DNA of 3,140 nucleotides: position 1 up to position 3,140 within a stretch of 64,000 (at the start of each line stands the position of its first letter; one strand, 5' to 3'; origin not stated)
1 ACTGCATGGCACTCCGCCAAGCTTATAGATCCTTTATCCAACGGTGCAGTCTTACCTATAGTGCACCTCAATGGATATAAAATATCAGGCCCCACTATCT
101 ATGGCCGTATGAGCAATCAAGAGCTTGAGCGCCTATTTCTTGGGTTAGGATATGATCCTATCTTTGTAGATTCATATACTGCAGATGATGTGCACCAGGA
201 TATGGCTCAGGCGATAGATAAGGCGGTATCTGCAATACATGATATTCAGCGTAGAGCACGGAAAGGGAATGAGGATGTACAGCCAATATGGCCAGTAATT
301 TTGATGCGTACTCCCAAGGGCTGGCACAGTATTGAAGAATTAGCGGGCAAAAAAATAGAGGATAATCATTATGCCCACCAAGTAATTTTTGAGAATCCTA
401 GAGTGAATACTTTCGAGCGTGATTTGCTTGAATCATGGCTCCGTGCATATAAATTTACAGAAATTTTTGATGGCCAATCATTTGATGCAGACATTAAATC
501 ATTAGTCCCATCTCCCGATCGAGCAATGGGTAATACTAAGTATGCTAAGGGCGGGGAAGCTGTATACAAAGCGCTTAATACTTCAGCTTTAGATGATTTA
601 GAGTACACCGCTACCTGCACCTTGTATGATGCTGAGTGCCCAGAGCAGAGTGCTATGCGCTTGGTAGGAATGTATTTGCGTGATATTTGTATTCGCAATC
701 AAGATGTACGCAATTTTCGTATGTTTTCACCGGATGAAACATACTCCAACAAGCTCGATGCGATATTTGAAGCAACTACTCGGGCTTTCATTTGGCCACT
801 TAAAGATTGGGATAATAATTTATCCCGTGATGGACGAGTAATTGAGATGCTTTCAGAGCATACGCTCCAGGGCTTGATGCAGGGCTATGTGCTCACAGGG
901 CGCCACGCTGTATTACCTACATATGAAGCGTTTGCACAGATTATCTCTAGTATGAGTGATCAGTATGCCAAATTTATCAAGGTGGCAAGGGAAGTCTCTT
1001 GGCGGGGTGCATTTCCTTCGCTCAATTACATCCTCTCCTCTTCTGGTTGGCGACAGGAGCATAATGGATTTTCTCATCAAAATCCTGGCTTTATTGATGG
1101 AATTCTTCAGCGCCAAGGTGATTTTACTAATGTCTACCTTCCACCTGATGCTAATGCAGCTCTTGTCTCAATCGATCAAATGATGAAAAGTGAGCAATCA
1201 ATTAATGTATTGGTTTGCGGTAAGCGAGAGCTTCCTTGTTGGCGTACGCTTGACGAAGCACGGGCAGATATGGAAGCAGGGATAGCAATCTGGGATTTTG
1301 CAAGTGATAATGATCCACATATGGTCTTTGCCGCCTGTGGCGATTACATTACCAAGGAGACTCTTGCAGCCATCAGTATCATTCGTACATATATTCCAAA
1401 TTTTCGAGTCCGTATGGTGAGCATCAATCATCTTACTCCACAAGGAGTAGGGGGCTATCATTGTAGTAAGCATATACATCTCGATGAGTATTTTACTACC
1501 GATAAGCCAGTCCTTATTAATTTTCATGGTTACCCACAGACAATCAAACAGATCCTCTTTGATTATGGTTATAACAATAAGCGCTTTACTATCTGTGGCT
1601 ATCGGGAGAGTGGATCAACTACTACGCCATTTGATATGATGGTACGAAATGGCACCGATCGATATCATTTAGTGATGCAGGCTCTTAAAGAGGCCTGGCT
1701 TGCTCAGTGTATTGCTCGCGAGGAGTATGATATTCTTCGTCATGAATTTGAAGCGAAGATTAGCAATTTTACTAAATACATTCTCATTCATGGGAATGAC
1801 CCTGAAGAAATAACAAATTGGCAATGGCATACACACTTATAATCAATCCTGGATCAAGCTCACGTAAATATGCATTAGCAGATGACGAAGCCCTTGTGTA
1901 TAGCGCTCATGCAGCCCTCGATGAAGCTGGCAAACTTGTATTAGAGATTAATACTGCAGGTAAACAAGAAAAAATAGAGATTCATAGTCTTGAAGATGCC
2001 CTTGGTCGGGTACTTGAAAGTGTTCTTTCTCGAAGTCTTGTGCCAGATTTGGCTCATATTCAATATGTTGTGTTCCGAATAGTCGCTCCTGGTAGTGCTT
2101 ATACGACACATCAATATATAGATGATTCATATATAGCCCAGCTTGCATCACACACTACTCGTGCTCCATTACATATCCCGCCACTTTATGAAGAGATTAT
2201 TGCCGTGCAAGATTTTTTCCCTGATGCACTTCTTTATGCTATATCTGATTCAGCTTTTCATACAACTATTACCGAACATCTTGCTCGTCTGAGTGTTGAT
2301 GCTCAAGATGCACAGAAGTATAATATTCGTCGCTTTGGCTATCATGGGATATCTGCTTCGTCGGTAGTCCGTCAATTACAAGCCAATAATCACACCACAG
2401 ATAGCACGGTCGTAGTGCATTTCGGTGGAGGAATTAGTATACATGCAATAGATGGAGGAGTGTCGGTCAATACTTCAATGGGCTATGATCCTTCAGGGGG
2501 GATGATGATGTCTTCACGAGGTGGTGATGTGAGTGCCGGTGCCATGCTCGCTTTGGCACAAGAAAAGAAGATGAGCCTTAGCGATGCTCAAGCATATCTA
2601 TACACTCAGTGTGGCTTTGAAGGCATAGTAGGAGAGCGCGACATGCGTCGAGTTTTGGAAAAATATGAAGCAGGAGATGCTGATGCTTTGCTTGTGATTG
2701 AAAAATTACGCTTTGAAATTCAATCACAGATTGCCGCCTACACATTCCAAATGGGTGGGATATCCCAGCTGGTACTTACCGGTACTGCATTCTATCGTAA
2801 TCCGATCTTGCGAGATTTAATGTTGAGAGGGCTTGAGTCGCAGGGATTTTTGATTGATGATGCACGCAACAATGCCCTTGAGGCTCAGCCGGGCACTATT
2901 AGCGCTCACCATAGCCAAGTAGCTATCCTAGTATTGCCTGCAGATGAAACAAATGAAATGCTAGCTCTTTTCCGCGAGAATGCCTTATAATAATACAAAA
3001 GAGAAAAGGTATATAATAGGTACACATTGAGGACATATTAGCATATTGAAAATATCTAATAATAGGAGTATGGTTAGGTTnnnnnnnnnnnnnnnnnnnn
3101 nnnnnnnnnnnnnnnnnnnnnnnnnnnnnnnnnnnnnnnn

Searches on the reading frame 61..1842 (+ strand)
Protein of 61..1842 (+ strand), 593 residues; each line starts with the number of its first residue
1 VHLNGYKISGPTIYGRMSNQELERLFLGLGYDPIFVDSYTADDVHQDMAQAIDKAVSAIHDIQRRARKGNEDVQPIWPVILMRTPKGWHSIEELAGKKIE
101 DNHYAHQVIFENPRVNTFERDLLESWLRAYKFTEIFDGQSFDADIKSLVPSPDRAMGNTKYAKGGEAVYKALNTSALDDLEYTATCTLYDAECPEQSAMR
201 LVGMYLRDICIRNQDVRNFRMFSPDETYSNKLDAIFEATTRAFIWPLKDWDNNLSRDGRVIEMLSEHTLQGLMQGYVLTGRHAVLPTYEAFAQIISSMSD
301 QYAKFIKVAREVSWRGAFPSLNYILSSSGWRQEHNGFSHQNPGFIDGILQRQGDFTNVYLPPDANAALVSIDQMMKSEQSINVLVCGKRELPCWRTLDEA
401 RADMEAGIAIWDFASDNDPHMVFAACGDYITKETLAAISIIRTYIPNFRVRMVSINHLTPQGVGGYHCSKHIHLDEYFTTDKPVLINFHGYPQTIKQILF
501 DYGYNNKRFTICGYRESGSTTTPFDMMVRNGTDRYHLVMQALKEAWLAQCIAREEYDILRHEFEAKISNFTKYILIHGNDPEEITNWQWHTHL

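Call 32: search_protein_families(library=pfam, proteins=[window:61-1842:+], max_evalue=0.0001)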
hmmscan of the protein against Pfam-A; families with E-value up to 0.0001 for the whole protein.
window:61-1842:+ (593 aa): 3 families
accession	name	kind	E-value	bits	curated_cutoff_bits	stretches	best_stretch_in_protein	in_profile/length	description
PF03894.20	XFP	-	1.2e-71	240.5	22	1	202-377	3-177/177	D-xylulose 5-phosphate/D-fructose 6-phosphate phosphoketolase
PF09363.15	XFP_C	-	2.3e-55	187.6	23.4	1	388-589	1-202/202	XFP C-terminal domain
PF09364.15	XFP_N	-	6.7e-45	153.9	23.7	1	1-165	197-362/364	XFP N-terminal domain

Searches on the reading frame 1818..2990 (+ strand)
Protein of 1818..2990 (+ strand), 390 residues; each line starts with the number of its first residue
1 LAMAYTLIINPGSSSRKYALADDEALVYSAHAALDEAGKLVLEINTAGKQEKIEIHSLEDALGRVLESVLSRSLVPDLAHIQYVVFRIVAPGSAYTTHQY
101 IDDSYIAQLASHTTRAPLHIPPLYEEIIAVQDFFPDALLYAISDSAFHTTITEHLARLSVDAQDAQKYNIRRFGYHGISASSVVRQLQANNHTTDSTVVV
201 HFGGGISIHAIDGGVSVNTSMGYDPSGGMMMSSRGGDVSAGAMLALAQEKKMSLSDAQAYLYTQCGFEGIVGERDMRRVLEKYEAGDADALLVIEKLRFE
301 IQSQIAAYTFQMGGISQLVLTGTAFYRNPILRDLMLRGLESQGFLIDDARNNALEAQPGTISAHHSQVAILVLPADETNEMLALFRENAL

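Call 32: search_protein_families(library=pfam, proteins=[window:1818-2990:+], max_evalue=0.0001)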
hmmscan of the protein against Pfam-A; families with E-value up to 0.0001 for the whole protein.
window:1818-2990:+ (390 aa): 1 family
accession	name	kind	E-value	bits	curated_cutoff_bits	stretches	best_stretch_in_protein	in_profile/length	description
PF00871.23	Acetate_kinase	-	3.5e-63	214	22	1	6-378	2-387/392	Acetokinase family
